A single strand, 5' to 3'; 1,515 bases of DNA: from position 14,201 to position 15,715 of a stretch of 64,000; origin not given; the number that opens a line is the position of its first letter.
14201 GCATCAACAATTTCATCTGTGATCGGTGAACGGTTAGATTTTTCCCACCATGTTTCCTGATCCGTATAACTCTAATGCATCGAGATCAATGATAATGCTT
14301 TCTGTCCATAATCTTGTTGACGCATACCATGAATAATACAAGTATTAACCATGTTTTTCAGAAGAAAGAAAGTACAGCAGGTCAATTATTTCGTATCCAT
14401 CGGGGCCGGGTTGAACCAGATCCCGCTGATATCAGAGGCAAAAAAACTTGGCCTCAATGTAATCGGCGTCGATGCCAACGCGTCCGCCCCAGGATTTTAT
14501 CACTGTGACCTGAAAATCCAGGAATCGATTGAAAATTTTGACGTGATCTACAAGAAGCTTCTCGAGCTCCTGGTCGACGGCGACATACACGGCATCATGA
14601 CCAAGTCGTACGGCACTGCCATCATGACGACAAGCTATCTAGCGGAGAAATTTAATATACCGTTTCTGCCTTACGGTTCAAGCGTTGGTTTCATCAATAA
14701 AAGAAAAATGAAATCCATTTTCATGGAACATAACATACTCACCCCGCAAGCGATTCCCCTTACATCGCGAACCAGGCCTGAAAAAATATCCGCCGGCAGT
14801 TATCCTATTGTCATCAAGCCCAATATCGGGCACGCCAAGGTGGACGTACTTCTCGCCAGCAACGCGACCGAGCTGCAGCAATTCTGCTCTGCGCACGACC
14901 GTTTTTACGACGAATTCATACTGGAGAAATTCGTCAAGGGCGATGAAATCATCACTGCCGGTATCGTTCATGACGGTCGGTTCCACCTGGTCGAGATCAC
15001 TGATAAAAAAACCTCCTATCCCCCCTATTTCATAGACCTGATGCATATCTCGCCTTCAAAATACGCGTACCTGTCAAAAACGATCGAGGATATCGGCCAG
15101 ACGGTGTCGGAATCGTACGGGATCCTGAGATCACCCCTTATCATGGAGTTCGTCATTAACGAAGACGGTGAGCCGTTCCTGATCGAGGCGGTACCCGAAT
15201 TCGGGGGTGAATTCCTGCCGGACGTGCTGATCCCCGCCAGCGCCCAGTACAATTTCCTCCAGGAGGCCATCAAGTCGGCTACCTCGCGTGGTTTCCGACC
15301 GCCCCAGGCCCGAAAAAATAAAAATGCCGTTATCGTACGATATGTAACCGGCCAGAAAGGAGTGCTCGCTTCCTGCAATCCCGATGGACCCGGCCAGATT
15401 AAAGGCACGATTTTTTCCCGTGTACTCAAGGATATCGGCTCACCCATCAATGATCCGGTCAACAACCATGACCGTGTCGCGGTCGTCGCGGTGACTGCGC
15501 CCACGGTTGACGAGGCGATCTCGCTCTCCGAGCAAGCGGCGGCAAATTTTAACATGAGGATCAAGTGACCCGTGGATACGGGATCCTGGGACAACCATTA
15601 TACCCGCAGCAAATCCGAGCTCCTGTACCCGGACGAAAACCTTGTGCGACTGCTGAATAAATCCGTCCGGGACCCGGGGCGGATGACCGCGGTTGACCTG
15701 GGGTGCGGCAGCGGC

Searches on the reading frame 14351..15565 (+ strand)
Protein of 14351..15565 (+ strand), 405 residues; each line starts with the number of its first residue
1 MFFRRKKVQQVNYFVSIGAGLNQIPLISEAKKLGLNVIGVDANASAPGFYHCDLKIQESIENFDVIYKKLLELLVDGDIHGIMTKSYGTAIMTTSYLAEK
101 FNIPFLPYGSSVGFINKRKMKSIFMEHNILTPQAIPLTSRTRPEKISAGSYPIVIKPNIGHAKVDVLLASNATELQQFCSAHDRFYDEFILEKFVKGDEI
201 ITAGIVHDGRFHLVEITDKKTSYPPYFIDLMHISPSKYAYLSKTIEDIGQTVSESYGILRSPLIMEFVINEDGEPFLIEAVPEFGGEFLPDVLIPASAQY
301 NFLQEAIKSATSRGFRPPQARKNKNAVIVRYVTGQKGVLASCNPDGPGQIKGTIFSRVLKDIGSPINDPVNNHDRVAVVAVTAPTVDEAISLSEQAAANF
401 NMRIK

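Call 61: search_protein_families(library=pfam, proteins=[window:14351-15565:+], max_evalue=0.00001)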
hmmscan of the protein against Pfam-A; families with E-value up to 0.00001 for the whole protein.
window:14351-15565:+ (405 aa): 2 families
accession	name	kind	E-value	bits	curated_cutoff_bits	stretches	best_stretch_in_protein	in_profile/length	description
PF13535.11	ATP-grasp_4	-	4.4e-12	46.3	27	1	150-288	2-157/160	ATP-grasp domain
PF18603.7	LAL_C2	-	2.7e-06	28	29.4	1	335-403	6-76/78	L-amino acid ligase C-terminal domain 2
